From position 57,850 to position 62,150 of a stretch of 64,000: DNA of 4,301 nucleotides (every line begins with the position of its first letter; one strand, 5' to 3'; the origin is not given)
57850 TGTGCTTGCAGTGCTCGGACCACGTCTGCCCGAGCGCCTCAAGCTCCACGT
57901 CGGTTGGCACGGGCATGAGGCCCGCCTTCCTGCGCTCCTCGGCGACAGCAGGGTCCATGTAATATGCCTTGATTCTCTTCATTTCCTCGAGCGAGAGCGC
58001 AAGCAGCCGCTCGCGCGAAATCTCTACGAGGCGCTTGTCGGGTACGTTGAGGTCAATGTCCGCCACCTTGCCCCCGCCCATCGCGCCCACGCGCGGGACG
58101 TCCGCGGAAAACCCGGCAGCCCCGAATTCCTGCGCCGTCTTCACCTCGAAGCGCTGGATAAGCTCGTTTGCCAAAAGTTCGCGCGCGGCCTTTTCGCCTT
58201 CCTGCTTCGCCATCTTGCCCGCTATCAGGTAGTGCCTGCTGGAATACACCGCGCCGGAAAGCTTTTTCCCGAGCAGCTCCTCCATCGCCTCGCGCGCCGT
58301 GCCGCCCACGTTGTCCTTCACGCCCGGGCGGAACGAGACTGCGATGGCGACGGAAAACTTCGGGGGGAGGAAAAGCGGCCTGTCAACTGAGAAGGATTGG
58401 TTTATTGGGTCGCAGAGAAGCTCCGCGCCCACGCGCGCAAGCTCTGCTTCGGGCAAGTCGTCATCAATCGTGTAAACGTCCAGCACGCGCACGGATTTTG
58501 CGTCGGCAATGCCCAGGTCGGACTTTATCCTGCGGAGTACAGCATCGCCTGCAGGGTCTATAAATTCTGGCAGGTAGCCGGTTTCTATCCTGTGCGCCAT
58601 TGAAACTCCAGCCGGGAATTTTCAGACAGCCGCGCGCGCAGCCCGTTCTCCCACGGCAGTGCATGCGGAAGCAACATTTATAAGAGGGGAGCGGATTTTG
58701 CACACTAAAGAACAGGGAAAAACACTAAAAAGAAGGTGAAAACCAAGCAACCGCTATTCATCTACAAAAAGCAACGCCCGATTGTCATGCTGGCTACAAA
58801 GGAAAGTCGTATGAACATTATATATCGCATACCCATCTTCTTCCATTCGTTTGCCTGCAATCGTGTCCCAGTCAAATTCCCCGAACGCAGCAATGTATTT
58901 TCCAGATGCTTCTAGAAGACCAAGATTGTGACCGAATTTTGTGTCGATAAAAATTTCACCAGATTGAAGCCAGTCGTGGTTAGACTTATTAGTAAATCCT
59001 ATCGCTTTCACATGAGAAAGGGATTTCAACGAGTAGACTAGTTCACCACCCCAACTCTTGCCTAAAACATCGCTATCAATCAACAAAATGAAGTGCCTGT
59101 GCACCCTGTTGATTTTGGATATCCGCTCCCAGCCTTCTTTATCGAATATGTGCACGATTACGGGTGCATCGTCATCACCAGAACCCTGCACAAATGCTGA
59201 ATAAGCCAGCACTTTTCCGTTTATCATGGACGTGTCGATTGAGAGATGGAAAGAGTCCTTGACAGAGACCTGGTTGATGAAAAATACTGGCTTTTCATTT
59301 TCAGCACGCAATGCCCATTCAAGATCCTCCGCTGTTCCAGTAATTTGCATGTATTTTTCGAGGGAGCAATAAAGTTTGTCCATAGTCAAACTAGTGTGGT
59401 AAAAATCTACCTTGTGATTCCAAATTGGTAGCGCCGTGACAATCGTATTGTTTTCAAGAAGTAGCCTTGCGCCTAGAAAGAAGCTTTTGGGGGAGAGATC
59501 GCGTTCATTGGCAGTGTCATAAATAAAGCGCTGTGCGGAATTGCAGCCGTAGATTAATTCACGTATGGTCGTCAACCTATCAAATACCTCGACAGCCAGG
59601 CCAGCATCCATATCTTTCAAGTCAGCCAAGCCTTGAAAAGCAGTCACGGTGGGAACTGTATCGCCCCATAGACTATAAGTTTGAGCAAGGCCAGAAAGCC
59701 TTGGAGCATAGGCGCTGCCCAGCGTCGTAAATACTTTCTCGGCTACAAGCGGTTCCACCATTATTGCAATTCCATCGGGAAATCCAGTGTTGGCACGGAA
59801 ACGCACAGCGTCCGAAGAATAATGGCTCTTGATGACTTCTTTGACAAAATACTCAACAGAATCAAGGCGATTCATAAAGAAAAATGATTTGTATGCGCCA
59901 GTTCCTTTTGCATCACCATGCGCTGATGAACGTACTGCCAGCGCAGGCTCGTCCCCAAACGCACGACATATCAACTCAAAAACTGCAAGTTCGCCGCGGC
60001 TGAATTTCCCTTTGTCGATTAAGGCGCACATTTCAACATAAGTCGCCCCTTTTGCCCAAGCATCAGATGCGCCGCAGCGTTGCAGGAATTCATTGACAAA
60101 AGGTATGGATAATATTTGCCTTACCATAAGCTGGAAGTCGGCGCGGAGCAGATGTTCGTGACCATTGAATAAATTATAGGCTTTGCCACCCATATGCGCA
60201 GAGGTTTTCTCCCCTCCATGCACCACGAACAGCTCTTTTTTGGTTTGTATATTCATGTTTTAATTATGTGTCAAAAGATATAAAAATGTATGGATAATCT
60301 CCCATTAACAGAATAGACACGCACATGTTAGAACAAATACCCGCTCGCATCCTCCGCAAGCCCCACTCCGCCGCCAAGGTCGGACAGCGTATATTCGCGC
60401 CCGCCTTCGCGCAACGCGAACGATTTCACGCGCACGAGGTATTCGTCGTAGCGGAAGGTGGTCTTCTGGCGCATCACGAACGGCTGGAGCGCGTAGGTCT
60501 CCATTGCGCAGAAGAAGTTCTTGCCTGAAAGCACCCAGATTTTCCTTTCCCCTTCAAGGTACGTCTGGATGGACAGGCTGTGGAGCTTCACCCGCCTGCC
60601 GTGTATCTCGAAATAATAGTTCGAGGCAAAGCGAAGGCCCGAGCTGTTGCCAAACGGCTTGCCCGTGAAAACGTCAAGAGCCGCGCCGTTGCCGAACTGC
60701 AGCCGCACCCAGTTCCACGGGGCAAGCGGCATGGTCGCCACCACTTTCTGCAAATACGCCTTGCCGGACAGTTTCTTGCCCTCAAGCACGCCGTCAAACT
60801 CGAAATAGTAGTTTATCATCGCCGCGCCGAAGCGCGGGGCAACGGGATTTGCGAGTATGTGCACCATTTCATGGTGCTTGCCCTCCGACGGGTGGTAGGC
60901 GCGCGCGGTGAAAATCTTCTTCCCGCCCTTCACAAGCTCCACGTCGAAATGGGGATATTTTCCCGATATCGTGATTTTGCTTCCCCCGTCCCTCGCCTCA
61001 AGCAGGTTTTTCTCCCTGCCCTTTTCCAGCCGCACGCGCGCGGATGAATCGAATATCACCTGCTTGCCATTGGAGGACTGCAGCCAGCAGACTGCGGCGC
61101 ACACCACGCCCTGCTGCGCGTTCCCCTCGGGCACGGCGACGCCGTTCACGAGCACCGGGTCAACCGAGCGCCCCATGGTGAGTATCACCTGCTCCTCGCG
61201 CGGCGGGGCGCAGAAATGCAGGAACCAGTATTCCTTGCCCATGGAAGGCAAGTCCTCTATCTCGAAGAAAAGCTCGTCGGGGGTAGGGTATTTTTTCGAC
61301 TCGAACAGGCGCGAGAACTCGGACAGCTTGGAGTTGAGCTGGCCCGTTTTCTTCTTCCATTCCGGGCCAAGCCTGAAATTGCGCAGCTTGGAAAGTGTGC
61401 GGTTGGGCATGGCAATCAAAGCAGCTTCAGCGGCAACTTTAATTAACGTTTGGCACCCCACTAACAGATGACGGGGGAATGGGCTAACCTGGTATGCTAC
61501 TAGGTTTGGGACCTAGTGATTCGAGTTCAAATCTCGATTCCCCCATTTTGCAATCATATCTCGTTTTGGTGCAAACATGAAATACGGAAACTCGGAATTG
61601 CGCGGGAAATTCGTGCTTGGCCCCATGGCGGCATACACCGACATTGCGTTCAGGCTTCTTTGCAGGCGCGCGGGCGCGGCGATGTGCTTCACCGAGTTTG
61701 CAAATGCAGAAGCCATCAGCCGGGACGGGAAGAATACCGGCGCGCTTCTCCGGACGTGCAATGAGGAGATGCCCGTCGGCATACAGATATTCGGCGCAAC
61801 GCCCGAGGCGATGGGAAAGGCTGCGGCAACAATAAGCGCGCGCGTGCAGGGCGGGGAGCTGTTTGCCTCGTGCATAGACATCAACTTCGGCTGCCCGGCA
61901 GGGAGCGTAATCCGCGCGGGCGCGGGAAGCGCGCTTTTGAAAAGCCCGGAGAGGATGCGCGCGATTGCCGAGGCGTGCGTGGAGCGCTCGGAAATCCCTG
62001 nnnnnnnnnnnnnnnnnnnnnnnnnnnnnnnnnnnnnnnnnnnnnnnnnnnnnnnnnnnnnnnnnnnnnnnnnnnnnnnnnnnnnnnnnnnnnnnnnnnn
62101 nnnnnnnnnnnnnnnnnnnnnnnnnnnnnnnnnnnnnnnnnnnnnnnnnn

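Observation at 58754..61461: Second low-GC island: stand-alone PPDK_N (PEP/pyruvate-binding) domain protein paired with an unknown 377-aa protein, near tRNA-Pro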

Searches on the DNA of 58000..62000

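Call 100: search_rna_families(source=window, start=58000, end=62000, threshold=evalue, max_evalue=1)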
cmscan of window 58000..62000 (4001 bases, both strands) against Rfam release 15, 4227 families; matches with E-value up to 1: 1.
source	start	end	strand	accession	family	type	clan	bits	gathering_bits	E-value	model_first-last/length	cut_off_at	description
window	61473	61545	+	RF00005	tRNA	Gene; tRNA;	CL00001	60.8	29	6.6e-12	1-71/71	no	tRNA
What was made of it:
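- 61473..61545 (+): tRNA-Pro(UGG), a conserved syntenic neighbour between Dus and B. Rfam tRNA 60.8 bits (call 100).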
